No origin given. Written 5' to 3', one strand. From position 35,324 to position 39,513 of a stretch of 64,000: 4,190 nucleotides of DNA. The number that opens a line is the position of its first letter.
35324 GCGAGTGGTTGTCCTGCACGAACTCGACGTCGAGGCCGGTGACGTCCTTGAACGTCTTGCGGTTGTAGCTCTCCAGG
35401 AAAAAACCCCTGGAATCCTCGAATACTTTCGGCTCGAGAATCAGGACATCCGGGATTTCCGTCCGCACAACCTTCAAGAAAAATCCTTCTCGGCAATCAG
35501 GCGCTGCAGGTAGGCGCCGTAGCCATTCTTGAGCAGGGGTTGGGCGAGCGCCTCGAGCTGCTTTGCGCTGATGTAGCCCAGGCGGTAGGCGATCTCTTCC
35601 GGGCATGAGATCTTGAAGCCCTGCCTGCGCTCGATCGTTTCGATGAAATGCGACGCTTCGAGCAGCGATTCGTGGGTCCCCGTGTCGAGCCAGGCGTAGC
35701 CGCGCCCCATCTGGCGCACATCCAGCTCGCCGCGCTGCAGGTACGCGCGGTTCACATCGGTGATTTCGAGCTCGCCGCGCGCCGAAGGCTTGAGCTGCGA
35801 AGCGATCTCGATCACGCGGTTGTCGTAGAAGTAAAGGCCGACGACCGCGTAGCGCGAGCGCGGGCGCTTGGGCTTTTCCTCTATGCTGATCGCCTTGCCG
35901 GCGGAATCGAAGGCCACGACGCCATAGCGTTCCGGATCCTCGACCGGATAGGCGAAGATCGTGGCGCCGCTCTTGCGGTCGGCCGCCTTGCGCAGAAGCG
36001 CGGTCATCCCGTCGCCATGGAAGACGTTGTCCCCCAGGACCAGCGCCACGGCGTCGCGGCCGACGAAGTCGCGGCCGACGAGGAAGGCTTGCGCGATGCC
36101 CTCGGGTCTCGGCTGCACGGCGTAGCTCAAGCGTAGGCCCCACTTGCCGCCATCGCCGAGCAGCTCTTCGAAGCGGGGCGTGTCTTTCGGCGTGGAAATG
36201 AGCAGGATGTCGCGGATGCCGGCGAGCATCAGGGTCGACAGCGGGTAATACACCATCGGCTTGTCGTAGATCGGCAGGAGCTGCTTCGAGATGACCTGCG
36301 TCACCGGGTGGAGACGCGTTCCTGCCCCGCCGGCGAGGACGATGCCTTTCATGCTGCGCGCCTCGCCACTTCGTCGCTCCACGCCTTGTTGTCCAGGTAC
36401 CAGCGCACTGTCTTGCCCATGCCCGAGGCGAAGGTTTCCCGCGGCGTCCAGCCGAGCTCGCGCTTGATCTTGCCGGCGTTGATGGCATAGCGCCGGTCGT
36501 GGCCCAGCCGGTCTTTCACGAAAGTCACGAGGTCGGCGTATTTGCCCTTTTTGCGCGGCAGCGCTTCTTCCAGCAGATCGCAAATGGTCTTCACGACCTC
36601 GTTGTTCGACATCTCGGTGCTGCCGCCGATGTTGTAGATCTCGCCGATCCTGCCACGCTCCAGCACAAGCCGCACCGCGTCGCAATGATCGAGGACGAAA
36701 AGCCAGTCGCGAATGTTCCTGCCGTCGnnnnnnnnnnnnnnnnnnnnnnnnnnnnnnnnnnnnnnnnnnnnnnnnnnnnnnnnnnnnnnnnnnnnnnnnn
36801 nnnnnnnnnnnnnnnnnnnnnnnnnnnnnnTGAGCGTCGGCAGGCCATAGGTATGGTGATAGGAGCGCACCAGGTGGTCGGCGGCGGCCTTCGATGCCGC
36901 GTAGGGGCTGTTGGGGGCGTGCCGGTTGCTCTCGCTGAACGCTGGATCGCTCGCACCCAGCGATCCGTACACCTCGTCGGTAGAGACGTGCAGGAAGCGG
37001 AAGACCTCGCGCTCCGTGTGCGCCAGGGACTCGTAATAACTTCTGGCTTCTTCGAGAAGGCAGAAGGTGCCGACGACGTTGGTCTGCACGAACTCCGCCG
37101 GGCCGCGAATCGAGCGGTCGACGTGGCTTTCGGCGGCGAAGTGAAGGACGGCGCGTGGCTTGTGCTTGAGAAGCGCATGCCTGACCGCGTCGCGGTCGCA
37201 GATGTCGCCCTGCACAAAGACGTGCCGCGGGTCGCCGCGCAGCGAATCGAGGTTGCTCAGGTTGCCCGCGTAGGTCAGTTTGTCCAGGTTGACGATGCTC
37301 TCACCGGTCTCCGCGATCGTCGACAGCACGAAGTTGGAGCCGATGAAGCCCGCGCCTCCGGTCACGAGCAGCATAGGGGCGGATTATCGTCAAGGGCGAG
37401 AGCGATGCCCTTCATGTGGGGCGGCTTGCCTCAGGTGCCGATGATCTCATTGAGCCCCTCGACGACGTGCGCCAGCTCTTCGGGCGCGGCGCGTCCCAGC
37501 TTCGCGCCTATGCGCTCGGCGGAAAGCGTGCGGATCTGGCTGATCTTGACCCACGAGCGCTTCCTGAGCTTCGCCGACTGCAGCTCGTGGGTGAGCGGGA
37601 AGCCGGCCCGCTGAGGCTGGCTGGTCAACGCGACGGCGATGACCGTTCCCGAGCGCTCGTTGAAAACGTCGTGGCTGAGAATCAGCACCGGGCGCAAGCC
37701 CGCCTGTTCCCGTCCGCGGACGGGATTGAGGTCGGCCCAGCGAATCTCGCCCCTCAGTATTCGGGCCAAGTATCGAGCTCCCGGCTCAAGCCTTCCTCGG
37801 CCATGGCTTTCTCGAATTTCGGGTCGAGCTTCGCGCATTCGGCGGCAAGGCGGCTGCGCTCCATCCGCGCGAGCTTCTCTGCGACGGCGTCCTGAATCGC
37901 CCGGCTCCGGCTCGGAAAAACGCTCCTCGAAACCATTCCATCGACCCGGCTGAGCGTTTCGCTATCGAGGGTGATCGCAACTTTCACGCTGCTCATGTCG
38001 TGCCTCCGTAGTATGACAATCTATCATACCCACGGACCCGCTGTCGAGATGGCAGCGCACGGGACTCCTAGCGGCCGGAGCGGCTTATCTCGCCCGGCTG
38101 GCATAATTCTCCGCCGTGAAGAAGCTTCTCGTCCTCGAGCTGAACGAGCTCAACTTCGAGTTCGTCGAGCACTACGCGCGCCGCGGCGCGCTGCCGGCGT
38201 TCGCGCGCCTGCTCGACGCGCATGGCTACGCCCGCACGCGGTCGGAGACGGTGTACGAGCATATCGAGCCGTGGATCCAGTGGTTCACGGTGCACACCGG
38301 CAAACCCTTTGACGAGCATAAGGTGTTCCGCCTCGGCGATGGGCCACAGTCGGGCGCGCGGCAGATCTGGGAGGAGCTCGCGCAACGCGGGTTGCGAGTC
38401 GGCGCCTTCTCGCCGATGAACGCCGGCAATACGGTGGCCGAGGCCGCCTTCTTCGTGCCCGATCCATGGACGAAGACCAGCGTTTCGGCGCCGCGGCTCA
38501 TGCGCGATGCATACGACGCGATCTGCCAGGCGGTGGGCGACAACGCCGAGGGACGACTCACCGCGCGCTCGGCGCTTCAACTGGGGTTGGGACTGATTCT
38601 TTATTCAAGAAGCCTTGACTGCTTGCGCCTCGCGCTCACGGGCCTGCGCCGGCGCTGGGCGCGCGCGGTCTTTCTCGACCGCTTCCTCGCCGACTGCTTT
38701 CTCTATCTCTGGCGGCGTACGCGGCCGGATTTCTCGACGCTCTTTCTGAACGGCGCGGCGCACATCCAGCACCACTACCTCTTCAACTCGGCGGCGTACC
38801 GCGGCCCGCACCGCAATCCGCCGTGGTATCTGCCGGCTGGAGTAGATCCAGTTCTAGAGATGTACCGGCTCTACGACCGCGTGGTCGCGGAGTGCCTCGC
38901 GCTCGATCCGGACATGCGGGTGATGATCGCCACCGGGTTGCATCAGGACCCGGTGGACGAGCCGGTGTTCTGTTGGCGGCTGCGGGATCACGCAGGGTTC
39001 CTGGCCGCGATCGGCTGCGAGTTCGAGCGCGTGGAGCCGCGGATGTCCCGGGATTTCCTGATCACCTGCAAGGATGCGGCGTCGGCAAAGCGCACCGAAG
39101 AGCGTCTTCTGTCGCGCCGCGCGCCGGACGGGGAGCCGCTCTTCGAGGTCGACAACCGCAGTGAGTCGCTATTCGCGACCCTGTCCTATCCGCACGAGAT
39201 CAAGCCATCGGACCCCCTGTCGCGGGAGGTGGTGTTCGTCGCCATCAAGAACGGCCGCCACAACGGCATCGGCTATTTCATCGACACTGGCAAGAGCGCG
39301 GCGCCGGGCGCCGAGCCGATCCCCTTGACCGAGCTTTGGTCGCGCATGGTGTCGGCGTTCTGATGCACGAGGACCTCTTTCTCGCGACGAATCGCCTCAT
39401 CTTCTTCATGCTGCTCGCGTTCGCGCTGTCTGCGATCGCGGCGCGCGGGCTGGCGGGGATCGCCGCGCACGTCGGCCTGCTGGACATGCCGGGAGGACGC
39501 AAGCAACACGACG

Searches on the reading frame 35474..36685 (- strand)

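Call 55: search_protein_families(library=pfam, proteins=[window:35474-36685:-], max_evalue=0.0001)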
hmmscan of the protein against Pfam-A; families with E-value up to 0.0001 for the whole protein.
window:35474-36685:- (403 aa): 2 families
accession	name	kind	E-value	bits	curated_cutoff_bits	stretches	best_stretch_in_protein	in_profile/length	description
PF00483.29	NTP_transferase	-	1.1e-76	258.1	21.2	1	113-349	1-243/245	Nucleotidyl transferase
PF12804.13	NTP_transf_3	-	4.2e-10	40.5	27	1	114-253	1-127/160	MobA-like NTP transferase domain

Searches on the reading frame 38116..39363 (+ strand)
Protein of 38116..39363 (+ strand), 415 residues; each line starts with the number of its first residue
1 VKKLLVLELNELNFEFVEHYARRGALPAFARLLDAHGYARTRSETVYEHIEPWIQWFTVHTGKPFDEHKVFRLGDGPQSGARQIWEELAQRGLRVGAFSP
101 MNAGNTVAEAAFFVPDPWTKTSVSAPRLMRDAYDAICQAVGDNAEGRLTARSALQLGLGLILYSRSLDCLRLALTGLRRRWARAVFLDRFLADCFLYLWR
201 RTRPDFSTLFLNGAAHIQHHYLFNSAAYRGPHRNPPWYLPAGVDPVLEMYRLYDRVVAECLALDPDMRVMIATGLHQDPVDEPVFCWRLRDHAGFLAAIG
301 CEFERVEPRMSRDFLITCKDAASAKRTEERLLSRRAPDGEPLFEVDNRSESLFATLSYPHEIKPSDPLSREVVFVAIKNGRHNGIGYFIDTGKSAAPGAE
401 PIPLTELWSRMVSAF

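Call 55: search_protein_families(library=pfam, proteins=[window:38116-39363:+], max_evalue=0.0001)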
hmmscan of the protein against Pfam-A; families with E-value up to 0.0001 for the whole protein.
window:38116-39363:+ (415 aa): 0 families

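Call 90: search_solved_structures(query=window:38116-39360:+, max_evalue=1)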
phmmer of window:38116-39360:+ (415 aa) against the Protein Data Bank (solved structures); distinct sequences matched with E-value up to 1: 1.
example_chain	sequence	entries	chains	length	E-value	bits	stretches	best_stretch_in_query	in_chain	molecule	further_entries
9yx0_G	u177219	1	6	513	0.65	11.9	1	224-259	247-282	Carboxyl transferase domain protein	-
